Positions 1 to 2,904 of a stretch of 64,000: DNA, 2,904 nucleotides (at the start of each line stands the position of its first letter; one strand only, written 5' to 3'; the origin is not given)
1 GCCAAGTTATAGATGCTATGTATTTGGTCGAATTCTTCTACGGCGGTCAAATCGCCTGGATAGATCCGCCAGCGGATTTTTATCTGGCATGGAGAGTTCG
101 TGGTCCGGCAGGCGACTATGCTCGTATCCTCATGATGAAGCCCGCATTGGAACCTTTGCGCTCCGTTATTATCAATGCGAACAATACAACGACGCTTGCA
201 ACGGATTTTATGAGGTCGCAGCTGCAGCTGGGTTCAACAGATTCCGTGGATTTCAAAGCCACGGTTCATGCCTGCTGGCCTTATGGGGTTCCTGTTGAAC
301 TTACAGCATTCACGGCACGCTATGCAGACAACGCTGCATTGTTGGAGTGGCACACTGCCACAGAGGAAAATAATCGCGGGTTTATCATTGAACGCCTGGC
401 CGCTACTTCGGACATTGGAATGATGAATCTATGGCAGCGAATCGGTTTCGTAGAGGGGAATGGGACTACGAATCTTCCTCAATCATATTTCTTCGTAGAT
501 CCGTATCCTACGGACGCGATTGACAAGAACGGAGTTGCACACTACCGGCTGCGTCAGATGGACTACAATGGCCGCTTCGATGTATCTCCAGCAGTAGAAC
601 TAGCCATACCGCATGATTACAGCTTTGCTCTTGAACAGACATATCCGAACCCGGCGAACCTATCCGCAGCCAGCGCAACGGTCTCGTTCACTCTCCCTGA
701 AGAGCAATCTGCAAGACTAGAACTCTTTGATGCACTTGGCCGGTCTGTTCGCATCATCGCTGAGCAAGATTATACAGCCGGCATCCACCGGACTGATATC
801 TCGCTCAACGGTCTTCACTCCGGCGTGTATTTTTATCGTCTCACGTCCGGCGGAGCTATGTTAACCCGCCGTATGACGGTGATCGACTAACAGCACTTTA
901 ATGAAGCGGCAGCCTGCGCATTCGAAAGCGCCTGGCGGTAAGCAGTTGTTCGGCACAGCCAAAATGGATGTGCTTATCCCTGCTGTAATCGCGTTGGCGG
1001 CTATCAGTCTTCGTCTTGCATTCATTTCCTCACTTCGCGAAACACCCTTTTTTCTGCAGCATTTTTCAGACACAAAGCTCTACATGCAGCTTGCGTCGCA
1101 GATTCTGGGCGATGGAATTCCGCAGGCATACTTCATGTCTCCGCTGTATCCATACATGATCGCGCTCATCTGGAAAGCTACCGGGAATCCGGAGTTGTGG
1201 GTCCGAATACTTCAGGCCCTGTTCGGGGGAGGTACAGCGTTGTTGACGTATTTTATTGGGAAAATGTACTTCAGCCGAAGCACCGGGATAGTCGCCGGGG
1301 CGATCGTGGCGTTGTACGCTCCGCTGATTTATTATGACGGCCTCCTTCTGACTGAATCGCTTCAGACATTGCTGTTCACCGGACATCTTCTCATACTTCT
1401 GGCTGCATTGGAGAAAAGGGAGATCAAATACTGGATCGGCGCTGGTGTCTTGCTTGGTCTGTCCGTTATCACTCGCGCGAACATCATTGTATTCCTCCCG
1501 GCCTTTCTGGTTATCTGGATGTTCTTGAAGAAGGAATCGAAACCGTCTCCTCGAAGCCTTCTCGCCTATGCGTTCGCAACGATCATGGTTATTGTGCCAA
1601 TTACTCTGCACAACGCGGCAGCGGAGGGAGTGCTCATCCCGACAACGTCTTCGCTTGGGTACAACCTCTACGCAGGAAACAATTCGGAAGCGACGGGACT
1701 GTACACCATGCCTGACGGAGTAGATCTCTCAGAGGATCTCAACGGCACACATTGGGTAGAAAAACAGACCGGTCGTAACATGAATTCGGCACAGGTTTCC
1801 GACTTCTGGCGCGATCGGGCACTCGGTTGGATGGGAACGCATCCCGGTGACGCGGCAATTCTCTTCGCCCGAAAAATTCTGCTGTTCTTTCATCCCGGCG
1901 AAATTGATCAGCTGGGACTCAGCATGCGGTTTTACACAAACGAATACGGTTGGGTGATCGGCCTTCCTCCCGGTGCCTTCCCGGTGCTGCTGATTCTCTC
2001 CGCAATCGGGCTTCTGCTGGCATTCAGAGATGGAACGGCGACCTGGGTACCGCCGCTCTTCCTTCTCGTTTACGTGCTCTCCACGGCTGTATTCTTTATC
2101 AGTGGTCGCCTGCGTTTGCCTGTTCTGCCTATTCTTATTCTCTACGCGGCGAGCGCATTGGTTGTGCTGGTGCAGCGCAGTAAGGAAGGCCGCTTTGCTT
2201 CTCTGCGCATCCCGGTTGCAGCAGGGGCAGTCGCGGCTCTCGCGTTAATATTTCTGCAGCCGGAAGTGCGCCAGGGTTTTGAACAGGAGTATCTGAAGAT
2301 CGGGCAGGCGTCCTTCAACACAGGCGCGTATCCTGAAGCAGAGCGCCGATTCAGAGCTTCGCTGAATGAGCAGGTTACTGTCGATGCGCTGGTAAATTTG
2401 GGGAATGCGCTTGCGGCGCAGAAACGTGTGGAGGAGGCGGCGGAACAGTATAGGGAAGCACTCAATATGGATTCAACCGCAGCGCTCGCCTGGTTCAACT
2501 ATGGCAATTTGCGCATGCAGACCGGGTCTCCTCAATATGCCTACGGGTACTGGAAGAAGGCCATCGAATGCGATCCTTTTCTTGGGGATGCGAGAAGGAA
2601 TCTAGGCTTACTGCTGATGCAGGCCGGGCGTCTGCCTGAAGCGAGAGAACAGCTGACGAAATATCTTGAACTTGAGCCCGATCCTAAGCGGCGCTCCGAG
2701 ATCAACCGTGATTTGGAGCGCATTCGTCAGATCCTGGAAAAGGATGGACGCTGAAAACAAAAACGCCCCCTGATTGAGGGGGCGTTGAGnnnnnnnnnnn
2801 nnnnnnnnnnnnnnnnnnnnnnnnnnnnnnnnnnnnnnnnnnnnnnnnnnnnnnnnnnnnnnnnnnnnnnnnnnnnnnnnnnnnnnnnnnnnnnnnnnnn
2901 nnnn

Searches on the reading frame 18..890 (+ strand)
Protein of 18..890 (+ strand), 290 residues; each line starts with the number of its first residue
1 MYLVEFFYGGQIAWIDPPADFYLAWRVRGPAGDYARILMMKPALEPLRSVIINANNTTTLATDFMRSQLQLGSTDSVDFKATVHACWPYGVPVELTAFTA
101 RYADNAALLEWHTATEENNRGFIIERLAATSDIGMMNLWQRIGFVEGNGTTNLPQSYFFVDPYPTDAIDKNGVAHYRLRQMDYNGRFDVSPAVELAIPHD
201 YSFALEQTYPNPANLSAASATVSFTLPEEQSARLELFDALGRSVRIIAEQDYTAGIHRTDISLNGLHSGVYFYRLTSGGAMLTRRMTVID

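Call 3: search_protein_families(library=pfam, proteins=[window:18-890:+])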
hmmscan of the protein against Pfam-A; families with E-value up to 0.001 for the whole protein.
window:18-890:+ (290 aa): 1 family
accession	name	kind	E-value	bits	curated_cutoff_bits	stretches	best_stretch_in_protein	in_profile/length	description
PF18962.6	Por_Secre_tail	-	3.4e-08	34.1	27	1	209-286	2-73/75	Secretion system C-terminal sorting domain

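Call 4: search_protein_families(library=ncbifam, proteins=[window:18-890:+])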
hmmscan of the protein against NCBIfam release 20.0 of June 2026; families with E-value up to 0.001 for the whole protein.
window:18-890:+ (290 aa): 2 families
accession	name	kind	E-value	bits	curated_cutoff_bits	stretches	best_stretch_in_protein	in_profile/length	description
TIGR04183.1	Por_Secre_tail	domain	2.1e-10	40.4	23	1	209-287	2-70/72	T9SS type A sorting domain-containing protein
NF038113.1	T9SSA_dep_M36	equivalog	4.9e-05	21.7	885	1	202-286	789-866/869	T9SS-dependent M36 family metallopeptidase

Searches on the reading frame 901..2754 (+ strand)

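Call 3: search_protein_families(library=pfam, proteins=[window:901-2754:+])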
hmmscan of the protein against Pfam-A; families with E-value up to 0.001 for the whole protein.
window:901-2754:+ (617 aa): 12 families
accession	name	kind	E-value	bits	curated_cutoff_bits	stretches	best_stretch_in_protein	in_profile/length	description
PF13231.12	PMT_2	-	4.3e-19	69.7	26.1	1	80-232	3-153/160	Dolichyl-phosphate-mannose-protein mannosyltransferase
PF07719.23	TPR_2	-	4.2e-18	64.4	27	2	495-525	2-32/34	Tetratricopeptide repeat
PF00515.34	TPR_1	-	2.3e-13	49.7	27.8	1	495-524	2-31/34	Tetratricopeptide repeat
PF13414.12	TPR_11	-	6.5e-11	42.2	26.8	1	501-542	1-42/42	TPR repeat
PF13431.12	TPR_17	-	7e-10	38.8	24.4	1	551-583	2-34/34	Tetratricopeptide repeat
PF13432.12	TPR_16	-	1e-09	39.1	32.7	1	466-525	2-62/65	Tetratricopeptide repeat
PF13428.12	TPR_14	-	2.2e-08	34.4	23.5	1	495-537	2-44/44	Tetratricopeptide repeat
PF13181.12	TPR_8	-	4.8e-08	33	25.7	0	495-525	2-32/34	Tetratricopeptide repeat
PF13374.12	TPR_10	-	9e-08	32.3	27.5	1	493-522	1-30/42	Tetratricopeptide repeat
PF13424.12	TPR_12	-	1.9e-07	31.6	30.1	0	479-524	28-75/77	Tetratricopeptide repeat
PF14559.12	TPR_19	-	1.3e-06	29.1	25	0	561-595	24-59/68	Tetratricopeptide repeat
PF13371.12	TPR_9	-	4.6e-06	27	35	1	563-606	30-66/73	Tetratricopeptide repeat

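Call 4: search_protein_families(library=ncbifam, proteins=[window:901-2754:+])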
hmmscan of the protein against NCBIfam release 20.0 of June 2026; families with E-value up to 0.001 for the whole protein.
window:901-2754:+ (617 aa): 14 families
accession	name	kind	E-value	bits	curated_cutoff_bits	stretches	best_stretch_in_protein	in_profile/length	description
TIGR02521.1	type_IV_pilW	equivalog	2.8e-10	40.2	154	1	460-596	30-169/234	type IV pilus biogenesis/stability protein PilW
NF033920.0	C39_PA2778_fam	equivalog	7.6e-09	35.3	150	1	511-592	173-254/255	PA2778 family cysteine peptidase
TIGR02917.1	PEP_TPR_lipo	equivalog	2.4e-08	32.4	312.2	1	467-590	131-255/899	XrtA/PEP-CTERM system TPR-repeat protein PrsT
TIGR03663.1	TIGR03663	subfamily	7.8e-08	31.7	126.25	1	79-214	51-187/435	flippase activity-associated protein Agl23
NF040959.1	MamA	equivalog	1.9e-07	30.8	200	1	464-592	74-203/204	magnetosome protein MamA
NF033762.1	social_mot_Tgl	equivalog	2.3e-07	30.4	225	1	479-594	84-202/252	social motility TPR repeat lipoprotein Tgl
NF047507.1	TPR_BatC_Lepto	exception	2.8e-07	30.2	175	0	468-525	65-127/214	TPR repeat-containing protein BatC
NF033758.1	gliding_GltE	equivalog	3.2e-07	29.7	225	2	455-552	250-349/411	adventurous gliding motility TPR repeat lipoprotein GltE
TIGR02552.1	LcrH_SycD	equivalog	3e-05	23.8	104.8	1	467-557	24-115/136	SycD/LcrH family type III secretion system chaperone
NF052499.1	MnslTaseMT1671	equivalog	0.00013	20.5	900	1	86-236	84-237/523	mannosyltransferase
NF008757.0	PRK11788.1-5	equivalog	0.00035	19.8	363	1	497-591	183-278/388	lipopolysaccharide assembly protein LapB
TIGR02795.1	tol_pal_ybgF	equivalog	0.0005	20.7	90.1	0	466-519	44-101/119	tol-pal system protein YbgF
NF002725.1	PRK02603.1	equivalog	0.00052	20.1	143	0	496-582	35-126/173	photosystem I assembly protein Ycf3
NF047440.1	LA3751_2_3_fam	subfamily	0.00055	18.9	200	1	81-232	83-234/460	LA_3751/LA_3752 family putative glycosyltransferase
